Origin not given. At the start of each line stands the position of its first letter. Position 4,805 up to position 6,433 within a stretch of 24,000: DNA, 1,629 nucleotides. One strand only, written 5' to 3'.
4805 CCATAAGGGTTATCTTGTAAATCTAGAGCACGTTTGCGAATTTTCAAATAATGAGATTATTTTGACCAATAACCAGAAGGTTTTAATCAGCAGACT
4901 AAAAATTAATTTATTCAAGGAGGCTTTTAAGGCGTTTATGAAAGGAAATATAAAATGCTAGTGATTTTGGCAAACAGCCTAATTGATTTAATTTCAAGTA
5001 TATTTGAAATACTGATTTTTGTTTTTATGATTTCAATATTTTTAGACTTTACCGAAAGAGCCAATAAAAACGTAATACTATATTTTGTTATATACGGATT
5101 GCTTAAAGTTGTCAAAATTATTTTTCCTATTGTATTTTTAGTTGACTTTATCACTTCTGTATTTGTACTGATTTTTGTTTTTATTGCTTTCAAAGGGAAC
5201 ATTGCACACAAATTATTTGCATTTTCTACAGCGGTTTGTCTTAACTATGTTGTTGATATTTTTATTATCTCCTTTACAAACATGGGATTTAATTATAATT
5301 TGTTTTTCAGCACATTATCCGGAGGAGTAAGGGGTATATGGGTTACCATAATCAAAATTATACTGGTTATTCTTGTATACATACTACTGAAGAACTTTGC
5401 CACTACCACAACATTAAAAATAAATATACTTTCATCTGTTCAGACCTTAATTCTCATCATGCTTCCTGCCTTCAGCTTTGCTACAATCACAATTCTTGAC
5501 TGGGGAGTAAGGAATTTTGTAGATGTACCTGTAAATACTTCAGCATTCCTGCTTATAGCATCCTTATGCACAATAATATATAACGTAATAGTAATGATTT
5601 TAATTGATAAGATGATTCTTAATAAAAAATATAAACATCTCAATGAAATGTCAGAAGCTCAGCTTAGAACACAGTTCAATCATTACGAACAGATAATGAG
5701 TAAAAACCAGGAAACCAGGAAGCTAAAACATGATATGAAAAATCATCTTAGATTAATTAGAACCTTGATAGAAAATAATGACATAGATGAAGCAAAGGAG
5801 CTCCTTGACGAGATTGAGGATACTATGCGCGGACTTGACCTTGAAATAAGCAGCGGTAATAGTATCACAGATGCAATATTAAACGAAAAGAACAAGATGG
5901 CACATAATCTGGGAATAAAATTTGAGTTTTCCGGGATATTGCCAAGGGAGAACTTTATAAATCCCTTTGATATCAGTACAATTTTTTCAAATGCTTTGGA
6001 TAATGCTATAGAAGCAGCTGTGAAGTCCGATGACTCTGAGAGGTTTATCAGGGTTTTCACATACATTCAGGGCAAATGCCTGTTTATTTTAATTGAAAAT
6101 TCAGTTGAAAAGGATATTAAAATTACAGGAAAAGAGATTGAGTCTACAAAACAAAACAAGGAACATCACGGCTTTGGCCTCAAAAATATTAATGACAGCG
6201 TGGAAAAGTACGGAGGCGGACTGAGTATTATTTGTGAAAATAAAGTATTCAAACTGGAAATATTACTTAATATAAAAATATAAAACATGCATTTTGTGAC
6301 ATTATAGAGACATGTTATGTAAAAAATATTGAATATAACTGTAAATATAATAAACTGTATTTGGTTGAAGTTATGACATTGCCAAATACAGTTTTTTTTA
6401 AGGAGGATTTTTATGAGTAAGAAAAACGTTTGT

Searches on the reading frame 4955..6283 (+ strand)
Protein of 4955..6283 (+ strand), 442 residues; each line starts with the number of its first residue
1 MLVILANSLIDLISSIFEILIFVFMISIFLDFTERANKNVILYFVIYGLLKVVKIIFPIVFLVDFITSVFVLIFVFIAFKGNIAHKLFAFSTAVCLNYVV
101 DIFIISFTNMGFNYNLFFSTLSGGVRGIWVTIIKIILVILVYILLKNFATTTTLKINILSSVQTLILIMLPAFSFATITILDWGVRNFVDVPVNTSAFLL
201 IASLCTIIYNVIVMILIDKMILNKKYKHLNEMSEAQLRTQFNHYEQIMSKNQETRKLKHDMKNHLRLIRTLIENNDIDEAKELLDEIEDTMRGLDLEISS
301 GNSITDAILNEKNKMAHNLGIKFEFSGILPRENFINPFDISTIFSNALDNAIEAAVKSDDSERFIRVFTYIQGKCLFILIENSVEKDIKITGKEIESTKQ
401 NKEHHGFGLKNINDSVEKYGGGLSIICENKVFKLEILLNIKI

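Call 6: search_protein_families(library=pfam, proteins=[window:4955-6283:+], max_evalue=0.01)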
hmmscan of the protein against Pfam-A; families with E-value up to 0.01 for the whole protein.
window:4955-6283:+ (442 aa): 5 families
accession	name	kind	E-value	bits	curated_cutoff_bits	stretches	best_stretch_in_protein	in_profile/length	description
PF14501.12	HATPase_c_5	-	4.7e-26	91.1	22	1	335-438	1-101/102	GHKL domain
PF14689.11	SPOB_a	-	4.5e-05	23.4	28.1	1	255-288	17-50/62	Sensor_kinase_SpoOB-type, alpha-helical domain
PF02518.31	HATPase_c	-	5.1e-05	24.1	26.4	1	339-428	5-96/111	Histidine kinase-, DNA gyrase B-, and HSP90-like ATPase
PF14559.12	TPR_19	-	0.0024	18.6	25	1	260-288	24-52/68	Tetratricopeptide repeat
PF24722.1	DUF7674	-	0.004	17.7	27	0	241-297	8-66/111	Domain of unknown function (DUF7674)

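Call 9: find_encoding_contigs(protein=window:4955-6283:+, flank=10000, max_places=10)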
Protein window:4955-6283:+ (442 aa): 15 contigs read that carry it; 9 places shown.
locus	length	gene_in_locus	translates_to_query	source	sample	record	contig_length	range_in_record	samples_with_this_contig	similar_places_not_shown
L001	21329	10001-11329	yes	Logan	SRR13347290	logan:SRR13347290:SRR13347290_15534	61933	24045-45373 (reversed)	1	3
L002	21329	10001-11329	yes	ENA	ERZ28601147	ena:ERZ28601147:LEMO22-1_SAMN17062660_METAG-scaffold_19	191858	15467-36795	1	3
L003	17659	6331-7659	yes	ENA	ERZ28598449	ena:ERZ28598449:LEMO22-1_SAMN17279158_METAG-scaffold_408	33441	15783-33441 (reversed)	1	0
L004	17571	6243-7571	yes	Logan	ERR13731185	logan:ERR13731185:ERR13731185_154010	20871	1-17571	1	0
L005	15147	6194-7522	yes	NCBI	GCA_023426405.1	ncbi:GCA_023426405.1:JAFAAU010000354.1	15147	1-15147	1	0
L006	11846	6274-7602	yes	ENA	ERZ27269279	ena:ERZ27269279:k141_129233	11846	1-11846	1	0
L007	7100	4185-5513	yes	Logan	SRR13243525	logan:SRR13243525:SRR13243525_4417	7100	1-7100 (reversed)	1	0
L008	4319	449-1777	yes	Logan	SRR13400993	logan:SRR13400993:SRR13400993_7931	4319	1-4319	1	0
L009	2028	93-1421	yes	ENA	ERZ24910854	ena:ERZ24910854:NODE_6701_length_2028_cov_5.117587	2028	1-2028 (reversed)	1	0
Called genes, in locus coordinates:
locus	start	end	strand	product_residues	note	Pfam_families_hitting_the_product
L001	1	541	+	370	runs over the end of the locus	PF04389:Peptidase_M28, PF01546:Peptidase_M20, PF05343:Peptidase_M42, PF07687:M20_dimer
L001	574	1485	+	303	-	PF09924:LPG_synthase_C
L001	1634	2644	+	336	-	PF00044:Gp_dh_N, PF02800:Gp_dh_C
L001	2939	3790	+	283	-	-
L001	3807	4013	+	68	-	-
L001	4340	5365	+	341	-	-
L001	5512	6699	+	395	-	PF12242:Eno-Rase_NADH_b, PF12241:Enoyl_reductase, PF07055:Eno-Rase_FAD_bd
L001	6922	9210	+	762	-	PF07517:SecA_DEAD, PF00270:DEAD (weak), PF00271:Helicase_C (faint), PF01043:SecA_PP_bind, PF21090:P-loop_SecA, PF07516:SecA_SW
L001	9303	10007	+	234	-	PF00072:Response_reg, PF04397:LytTR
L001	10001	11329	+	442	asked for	PF14501:HATPase_c_5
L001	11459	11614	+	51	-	-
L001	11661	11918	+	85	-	-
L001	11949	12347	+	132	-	-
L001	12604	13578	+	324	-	PF12697:Abhydrolase_6 (weak)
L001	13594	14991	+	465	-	PF02518:HATPase_c, PF14501:HATPase_c_5 (weak)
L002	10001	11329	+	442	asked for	PF14501:HATPase_c_5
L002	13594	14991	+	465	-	PF02518:HATPase_c, PF14501:HATPase_c_5 (weak)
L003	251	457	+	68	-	-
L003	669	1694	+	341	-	-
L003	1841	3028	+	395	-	PF12242:Eno-Rase_NADH_b, PF12241:Enoyl_reductase, PF07055:Eno-Rase_FAD_bd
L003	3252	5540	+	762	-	PF07517:SecA_DEAD, PF00270:DEAD (weak), PF00271:Helicase_C (faint), PF01043:SecA_PP_bind, PF21090:P-loop_SecA, PF07516:SecA_SW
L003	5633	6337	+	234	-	PF00072:Response_reg, PF04397:LytTR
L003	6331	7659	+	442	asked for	PF14501:HATPase_c_5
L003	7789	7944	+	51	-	-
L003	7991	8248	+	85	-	-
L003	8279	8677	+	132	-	-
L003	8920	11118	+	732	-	PF03412:Peptidase_C39, PF00664:ABC_membrane, PF00005:ABC_tran, PF02463:SMC_N (weak)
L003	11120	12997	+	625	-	PF25887:HB_LcnD, PF25940:LcnD_C (weak), PF26002:Beta-barrel_AprE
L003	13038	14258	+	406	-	-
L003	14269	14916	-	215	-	-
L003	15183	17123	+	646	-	PF00162:PGK, PF00121:TIM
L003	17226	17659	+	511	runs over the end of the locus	PF01676:Metalloenzyme, PF06415:iPGM_N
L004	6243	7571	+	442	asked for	PF14501:HATPase_c_5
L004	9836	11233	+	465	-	PF02518:HATPase_c, PF14501:HATPase_c_5 (weak)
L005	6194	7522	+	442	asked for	PF14501:HATPase_c_5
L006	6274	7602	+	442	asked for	PF14501:HATPase_c_5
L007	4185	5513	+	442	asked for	PF14501:HATPase_c_5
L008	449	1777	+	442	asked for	PF14501:HATPase_c_5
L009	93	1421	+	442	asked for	PF14501:HATPase_c_5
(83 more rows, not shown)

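Call 12: find_homologous_proteins(query=window:4955-6283:+, max_evalue=1e-10)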
Query window:4955-6283:+ (442 aa): 617 proteins with E <= 1e-10 among 8000 candidates; the best 120 are listed.
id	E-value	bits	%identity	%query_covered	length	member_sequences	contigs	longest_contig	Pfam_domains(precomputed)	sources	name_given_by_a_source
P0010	3.5e-275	930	100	100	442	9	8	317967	PF14501.13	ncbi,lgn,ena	-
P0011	1.1e-258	876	93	100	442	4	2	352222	PF14501.13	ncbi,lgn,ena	-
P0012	3.5e-258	874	93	100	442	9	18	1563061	PF02518.32,PF14501.13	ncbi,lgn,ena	-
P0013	1.3e-249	846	90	100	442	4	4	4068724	PF14501.13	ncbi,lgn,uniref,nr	ncbi:sensor histidine kinase [Ruminiclostridium cellulolyticum]|uniref:Signal transduction histidine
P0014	1.3e-233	793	83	100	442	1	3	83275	PF14501.13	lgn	-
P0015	7.1e-197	672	70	100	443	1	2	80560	PF02518.32,PF14501.13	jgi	jgi:two-component system sensor histidine kinase AgrC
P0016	2.1e-167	575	64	99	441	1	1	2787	PF14501.13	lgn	-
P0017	4.5e-158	544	74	75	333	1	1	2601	PF02518.32,PF14501.13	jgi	jgi:sensor histidine kinase YesM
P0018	8.1e-151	520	56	99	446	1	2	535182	PF02518.32,PF14501.13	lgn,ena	-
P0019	5.8e-147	508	56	98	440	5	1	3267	PF02518.32,PF14501.13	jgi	jgi:signal transduction histidine kinase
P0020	3.4e-138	479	51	100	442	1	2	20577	PF02518.32,PF14501.13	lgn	-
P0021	1.2e-135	471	52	100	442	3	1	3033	PF02518.32,PF14501.13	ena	-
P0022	5.6e-132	458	51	100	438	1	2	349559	PF02518.32,PF14501.13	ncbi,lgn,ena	-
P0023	6.6e-131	455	51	98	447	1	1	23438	PF14501.13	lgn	-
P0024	6.9e-123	429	50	100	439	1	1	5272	PF02518.32,PF14501.13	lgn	-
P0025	2.2e-42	163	30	96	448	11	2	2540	PF14501.13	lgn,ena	-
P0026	5.5e-40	155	33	64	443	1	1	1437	PF14501.13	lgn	-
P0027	9.3e-38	148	36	56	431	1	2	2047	PF14501.13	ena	-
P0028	4.6e-37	146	34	57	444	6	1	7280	PF14501.13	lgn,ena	-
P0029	1.8e-36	144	33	62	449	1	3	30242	PF14689.12,PF02518.32,PF14501.13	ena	-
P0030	4.3e-36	143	30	96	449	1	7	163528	PF14689.12,PF14501.13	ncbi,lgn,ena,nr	ncbi:MAG: GHKL domain-containing protein [Clostridia bacterium]|nr:GHKL domain-containing protein [C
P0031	2.2e-35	140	30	96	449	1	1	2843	PF14501.13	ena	-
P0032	9.3e-35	138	31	96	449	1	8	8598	PF14689.12,PF14501.13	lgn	-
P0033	1.3e-34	138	29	100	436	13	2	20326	PF02518.32,PF14501.13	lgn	-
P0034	1.4e-34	138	31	79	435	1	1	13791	PF02518.32,PF14501.13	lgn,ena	-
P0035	2.3e-34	137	32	70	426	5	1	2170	PF02518.32,PF14501.13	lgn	-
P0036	2.4e-34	137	31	79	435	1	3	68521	PF02518.32,PF14501.13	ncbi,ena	-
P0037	2.5e-34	137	31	79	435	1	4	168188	PF02518.32,PF14501.13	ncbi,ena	-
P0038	2.7e-34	137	31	79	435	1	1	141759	PF02518.32,PF14501.13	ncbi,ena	-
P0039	2.7e-34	137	31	79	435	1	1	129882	PF02518.32,PF14501.13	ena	-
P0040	3.0e-34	137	31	79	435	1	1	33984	PF02518.32,PF14501.13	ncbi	-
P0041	3.0e-34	137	31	79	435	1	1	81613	PF02518.32,PF14501.13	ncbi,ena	-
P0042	3.1e-34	137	30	79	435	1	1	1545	PF02518.32,PF14501.13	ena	-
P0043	3.5e-34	136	30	79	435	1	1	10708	PF02518.32,PF14501.13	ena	-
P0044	3.6e-34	136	31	79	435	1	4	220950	PF02518.32,PF14501.13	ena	-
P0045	3.6e-34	136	30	79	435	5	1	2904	PF02518.32,PF14501.13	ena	-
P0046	3.7e-34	136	30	79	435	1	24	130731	PF02518.32,PF14501.13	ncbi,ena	-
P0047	4.0e-34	136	30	79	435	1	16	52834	PF02518.32,PF14501.13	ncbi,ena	-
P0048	4.1e-34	136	30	79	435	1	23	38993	PF02518.32,PF14501.13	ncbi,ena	-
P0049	4.1e-34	136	30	79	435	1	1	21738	PF02518.32,PF14501.13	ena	-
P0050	4.1e-34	136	30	79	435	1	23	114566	PF02518.32,PF14501.13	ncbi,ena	-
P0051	4.2e-34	136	31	79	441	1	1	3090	PF14501.13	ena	-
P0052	4.5e-34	136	30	79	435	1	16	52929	PF02518.32,PF14501.13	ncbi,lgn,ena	-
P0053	4.6e-34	136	31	79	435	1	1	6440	PF02518.32,PF14501.13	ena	-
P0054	4.7e-34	136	30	79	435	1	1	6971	PF02518.32,PF14501.13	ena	-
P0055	5.2e-34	136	30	79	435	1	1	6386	PF02518.32,PF14501.13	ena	-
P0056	5.2e-34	136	30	79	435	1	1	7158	PF02518.32,PF14501.13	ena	-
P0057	5.4e-34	136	30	79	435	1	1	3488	PF02518.32,PF14501.13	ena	-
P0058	5.5e-34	136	33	71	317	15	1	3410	PF02518.32,PF14501.13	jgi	jgi:signal transduction histidine kinase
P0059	5.5e-34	136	30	79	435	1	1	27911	PF02518.32,PF14501.13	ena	-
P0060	5.7e-34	136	30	79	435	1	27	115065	PF02518.32,PF14501.13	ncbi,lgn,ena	-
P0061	5.9e-34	136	30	79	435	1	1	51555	PF02518.32,PF14501.13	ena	-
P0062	6.1e-34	136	31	79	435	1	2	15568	PF02518.32,PF14501.13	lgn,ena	-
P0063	6.3e-34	136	30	79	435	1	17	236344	PF02518.32,PF14501.13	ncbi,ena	-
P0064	6.5e-34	136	30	79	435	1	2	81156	PF02518.32,PF14501.13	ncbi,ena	-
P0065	6.5e-34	135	30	79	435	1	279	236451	PF02518.32,PF14501.13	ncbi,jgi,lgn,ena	-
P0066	6.5e-34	135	30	79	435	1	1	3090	PF02518.32,PF14501.13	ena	-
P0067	6.9e-34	135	31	79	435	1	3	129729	PF02518.32,PF14501.13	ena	-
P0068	7.0e-34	135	30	79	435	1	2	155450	PF02518.32,PF14501.13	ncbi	-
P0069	7.4e-34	135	30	79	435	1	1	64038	PF02518.32,PF14501.13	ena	-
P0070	7.4e-34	135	30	79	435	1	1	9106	PF02518.32,PF14501.13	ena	-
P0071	7.6e-34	135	30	79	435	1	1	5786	PF02518.32,PF14501.13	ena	-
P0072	7.7e-34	135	30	79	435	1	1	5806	PF02518.32,PF14501.13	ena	-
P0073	8.1e-34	135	31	79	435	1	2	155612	PF02518.32,PF14501.13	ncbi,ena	-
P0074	8.3e-34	135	30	79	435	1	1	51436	PF02518.32,PF14501.13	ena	-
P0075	9.3e-34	135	30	79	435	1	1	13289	PF02518.32,PF14501.13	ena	-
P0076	1.1e-33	135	30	79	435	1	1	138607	PF02518.32,PF14501.13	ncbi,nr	ncbi:MAG: GHKL domain-containing protein [Lachnospiraceae bacterium]|nr:GHKL domain-containing prote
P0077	1.2e-33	135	30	79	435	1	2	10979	PF02518.32,PF14501.13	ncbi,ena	-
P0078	1.9e-33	134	30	79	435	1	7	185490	PF02518.32,PF14501.13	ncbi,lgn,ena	-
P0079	2.0e-33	134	38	49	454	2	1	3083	PF14501.13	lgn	-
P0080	2.0e-33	134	30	79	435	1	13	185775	PF02518.32,PF14501.13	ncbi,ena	-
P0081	2.1e-33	134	30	79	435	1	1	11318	PF02518.32,PF14501.13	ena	-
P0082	2.3e-33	134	30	79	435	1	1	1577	PF02518.32,PF14501.13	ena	-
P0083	2.5e-33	134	37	46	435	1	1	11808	PF02518.32,PF14501.13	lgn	-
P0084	2.9e-33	133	37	49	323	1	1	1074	PF02518.32,PF14501.13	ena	-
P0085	3.3e-33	133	30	63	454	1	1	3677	PF02518.32,PF14501.13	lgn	-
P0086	3.6e-33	133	30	79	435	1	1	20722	PF02518.32,PF14501.13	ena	-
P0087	4.1e-33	133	30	79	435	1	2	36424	PF02518.32,PF14501.13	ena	-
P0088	4.4e-33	133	30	96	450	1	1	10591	PF14501.13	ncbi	-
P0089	4.5e-33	133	30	79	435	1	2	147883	PF02518.32,PF14501.13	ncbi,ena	-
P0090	4.8e-33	133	30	79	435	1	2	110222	PF02518.32,PF14501.13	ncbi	-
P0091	5.0e-33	133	30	79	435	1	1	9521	PF02518.32,PF14501.13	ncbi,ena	-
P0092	6.7e-33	132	36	55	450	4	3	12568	PF14501.13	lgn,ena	-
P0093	7.6e-33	132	28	96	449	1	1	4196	PF02518.32,PF14501.13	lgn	-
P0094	7.9e-33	132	30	79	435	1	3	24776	PF02518.32,PF14501.13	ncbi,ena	-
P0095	8.1e-33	132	28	100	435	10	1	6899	PF02518.32,PF14501.13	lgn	-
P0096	8.1e-33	132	34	49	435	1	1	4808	PF02518.32,PF14501.13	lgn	-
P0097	9.7e-33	132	28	99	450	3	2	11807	PF02518.32,PF14501.13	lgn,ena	-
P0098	1.0e-32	132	27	98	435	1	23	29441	PF02518.32,PF14501.13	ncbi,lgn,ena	-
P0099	1.0e-32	132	32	70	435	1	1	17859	PF02518.32,PF14501.13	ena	-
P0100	1.1e-32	131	29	98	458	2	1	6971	PF14501.13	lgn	-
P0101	1.1e-32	131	31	83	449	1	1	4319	PF14501.13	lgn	-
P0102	1.2e-32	131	27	98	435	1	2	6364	PF02518.32,PF14501.13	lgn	-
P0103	1.4e-32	131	32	69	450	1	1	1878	PF14501.13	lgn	-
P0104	1.4e-32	131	34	49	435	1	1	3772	PF02518.32,PF14501.13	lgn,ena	-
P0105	1.7e-32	131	29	99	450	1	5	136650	PF14501.13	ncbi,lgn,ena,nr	ncbi:MAG: GHKL domain-containing protein [Clostridia bacterium]|nr:GHKL domain-containing protein [C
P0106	2.5e-32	130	27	96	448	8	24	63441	PF02518.32,PF14501.13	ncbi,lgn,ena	-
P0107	3.8e-32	130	33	56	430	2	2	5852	PF14501.13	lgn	-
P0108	4.2e-32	130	34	54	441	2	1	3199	PF14501.13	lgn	-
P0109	5.0e-32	129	34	49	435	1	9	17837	PF02518.32,PF14501.13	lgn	-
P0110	6.4e-32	129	36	55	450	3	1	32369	PF14689.12,PF14501.13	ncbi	-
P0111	6.5e-32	129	32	69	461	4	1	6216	PF02518.32,PF14501.13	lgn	-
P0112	6.7e-32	129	28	96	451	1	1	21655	PF02518.32,PF14501.13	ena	-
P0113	7.9e-32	129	28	97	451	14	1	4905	PF14501.13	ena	-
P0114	8.7e-32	128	34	49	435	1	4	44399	PF02518.32,PF14501.13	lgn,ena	-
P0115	1.2e-31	128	27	96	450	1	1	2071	PF14689.12,PF14501.13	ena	-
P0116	1.2e-31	128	34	49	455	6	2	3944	PF14689.12,PF02518.32,PF14501.13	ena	-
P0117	1.2e-31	128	31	62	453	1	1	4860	PF02518.32,PF14501.13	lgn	-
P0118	1.2e-31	128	28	97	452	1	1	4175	PF02518.32,PF14501.13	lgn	-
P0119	1.3e-31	128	27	98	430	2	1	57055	PF02518.32,PF14501.13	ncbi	-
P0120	1.3e-31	128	29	96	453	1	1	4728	PF02518.32,PF14501.13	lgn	-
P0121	1.4e-31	128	29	96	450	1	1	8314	PF14501.13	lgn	-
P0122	1.4e-31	128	30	69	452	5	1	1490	PF14501.13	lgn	-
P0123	1.6e-31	128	33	69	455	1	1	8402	PF02518.32,PF14501.13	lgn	-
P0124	2.1e-31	127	35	52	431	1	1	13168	PF14501.13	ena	-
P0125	2.1e-31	127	37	46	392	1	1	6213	PF02518.32,PF14501.13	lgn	-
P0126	2.8e-31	127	37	51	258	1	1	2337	PF02518.32,PF14501.13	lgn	-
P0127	3.4e-31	127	28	96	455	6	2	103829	PF14501.13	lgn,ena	-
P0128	3.7e-31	126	36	48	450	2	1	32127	PF14501.13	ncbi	-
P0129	4.5e-31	126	36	51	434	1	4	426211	PF14501.13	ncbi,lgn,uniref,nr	ncbi:sensor histidine kinase YesM [Mobilisporobacter senegalensis]|uniref:Sensor histidine kinase Ye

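Call 14: find_encoding_contigs(protein=P0018, flank=10000, max_places=2)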
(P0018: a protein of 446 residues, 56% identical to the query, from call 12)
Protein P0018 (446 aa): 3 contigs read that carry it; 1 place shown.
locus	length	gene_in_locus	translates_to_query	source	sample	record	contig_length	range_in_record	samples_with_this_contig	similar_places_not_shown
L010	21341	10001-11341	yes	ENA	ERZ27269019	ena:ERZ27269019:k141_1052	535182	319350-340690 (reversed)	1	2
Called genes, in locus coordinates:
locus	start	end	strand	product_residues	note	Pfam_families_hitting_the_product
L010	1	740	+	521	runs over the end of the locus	PF01087:GalP_UDP_transf, PF02744:GalP_UDP_tr_C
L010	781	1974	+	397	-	PF10509:GalKase_gal_bdg, PF00288:GHMP_kinases_N, PF08544:GHMP_kinases_C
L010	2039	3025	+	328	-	PF01073:3Beta_HSD, PF01370:Epimerase, PF02719:Polysacc_synt_2, PF04321:RmlD_sub_bind, PF05368:NmrA, PF07993:NAD_binding_4 (faint), PF13460:NAD_binding_10, PF16363:GDP_Man_Dehyd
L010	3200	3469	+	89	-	-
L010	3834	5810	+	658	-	PF07517:SecA_DEAD, PF01043:SecA_PP_bind, PF21090:P-loop_SecA, PF07516:SecA_SW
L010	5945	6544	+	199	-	-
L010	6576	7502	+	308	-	PF00005:ABC_tran, PF13304:AAA_21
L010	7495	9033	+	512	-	PF12679:ABC2_membrane_2, PF12698:ABC2_membrane_3 (faint), PF10920:DUF2705, PF12730:ABC2_membrane_4 (weak)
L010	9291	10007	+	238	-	PF00072:Response_reg, PF04397:LytTR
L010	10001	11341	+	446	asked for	PF02518:HATPase_c (weak), PF14501:HATPase_c_5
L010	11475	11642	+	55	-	-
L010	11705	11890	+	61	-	-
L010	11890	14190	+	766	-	PF03412:Peptidase_C39, PF00664:ABC_membrane, PF00005:ABC_tran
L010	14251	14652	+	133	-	-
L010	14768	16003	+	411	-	PF09861:Lar_N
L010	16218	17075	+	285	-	PF01418:HTH_6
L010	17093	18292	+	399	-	PF04412:AcnX, PF28403:AcnX_2nd, PF28406:AcnX_3rd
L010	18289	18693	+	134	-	PF01989:AcnX_swivel_put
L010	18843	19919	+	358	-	PF13379:NMT1_2, PF09084:NMT1, PF12974:Phosphonate-bd (weak)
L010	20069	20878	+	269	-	PF00528:BPD_transp_1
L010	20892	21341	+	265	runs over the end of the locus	PF00005:ABC_tran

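Call 15: find_encoding_contigs(protein=P0022, flank=10000, max_places=2)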
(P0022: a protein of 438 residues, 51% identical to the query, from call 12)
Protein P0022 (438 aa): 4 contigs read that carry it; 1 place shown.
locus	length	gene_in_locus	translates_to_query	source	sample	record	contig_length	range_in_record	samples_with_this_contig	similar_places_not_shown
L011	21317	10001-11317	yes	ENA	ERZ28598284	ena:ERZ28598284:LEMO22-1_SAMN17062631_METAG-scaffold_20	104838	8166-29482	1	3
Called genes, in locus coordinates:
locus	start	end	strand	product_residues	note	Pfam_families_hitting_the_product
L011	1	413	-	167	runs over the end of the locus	PF00149:Metallophos (faint), PF12850:Metallophos_2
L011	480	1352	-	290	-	PF02311:AraC_binding, PF07883:Cupin_2, PF00165:HTH_AraC, PF12833:HTH_18, PF00165:HTH_AraC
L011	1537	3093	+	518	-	PF01087:GalP_UDP_transf, PF02744:GalP_UDP_tr_C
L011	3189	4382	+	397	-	PF10509:GalKase_gal_bdg, PF00288:GHMP_kinases_N, PF08544:GHMP_kinases_C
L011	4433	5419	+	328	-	PF01073:3Beta_HSD, PF01370:Epimerase, PF02719:Polysacc_synt_2, PF04321:RmlD_sub_bind, PF05368:NmrA (weak), PF07993:NAD_binding_4 (faint), PF13460:NAD_binding_10, PF16363:GDP_Man_Dehyd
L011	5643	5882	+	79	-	-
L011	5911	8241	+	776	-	PF07517:SecA_DEAD, PF00270:DEAD (weak), PF00271:Helicase_C (faint), PF01043:SecA_PP_bind, PF21090:P-loop_SecA, PF07516:SecA_SW (weak)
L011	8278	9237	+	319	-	PF02517:Rce1-like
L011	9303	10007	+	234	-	PF00072:Response_reg, PF04397:LytTR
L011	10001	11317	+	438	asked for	PF02518:HATPase_c (weak), PF14501:HATPase_c_5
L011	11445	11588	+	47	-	-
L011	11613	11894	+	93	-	-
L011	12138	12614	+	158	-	-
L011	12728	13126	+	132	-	-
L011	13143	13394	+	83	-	-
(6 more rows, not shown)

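Call 16: find_encoding_contigs(protein=P0015, flank=10000, max_places=2)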
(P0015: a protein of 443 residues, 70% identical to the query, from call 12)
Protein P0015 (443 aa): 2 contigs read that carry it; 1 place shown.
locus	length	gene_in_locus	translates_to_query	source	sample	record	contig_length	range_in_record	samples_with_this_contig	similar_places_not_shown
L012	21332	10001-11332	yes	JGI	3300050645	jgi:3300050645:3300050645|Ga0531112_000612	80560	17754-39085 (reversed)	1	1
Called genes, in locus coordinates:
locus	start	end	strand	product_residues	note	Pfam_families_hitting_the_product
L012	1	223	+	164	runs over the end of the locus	PF00588:SpoU_methylase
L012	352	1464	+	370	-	PF04389:Peptidase_M28, PF01546:Peptidase_M20, PF05343:Peptidase_M42 (weak), PF07687:M20_dimer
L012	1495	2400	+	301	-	PF09924:LPG_synthase_C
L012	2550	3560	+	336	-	PF00044:Gp_dh_N, PF02800:Gp_dh_C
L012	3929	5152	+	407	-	PF12242:Eno-Rase_NADH_b, PF12241:Enoyl_reductase, PF07055:Eno-Rase_FAD_bd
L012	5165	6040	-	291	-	PF02311:AraC_binding, PF07883:Cupin_2, PF00165:HTH_AraC (weak), PF12833:HTH_18, PF00165:HTH_AraC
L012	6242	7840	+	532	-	PF01087:GalP_UDP_transf, PF02744:GalP_UDP_tr_C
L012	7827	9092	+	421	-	PF10509:GalKase_gal_bdg, PF00288:GHMP_kinases_N, PF08544:GHMP_kinases_C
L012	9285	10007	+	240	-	PF00072:Response_reg, PF04397:LytTR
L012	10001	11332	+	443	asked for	PF02518:HATPase_c (weak), PF14501:HATPase_c_5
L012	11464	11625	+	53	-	-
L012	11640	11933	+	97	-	-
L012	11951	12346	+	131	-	-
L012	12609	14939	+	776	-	PF03412:Peptidase_C39, PF00664:ABC_membrane, PF00005:ABC_tran, PF02463:SMC_N (weak)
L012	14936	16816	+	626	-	PF25917:BSH_RND (faint), PF25887:HB_LcnD, PF26002:Beta-barrel_AprE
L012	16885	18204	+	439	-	-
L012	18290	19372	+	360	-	PF01408:GFO_IDH_MocA, PF03447:NAD_binding_3 (weak), PF22725:GFO_IDH_MocA_C3, PF02894:GFO_IDH_MocA_C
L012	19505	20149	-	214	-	-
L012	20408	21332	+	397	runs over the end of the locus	PF00162:PGK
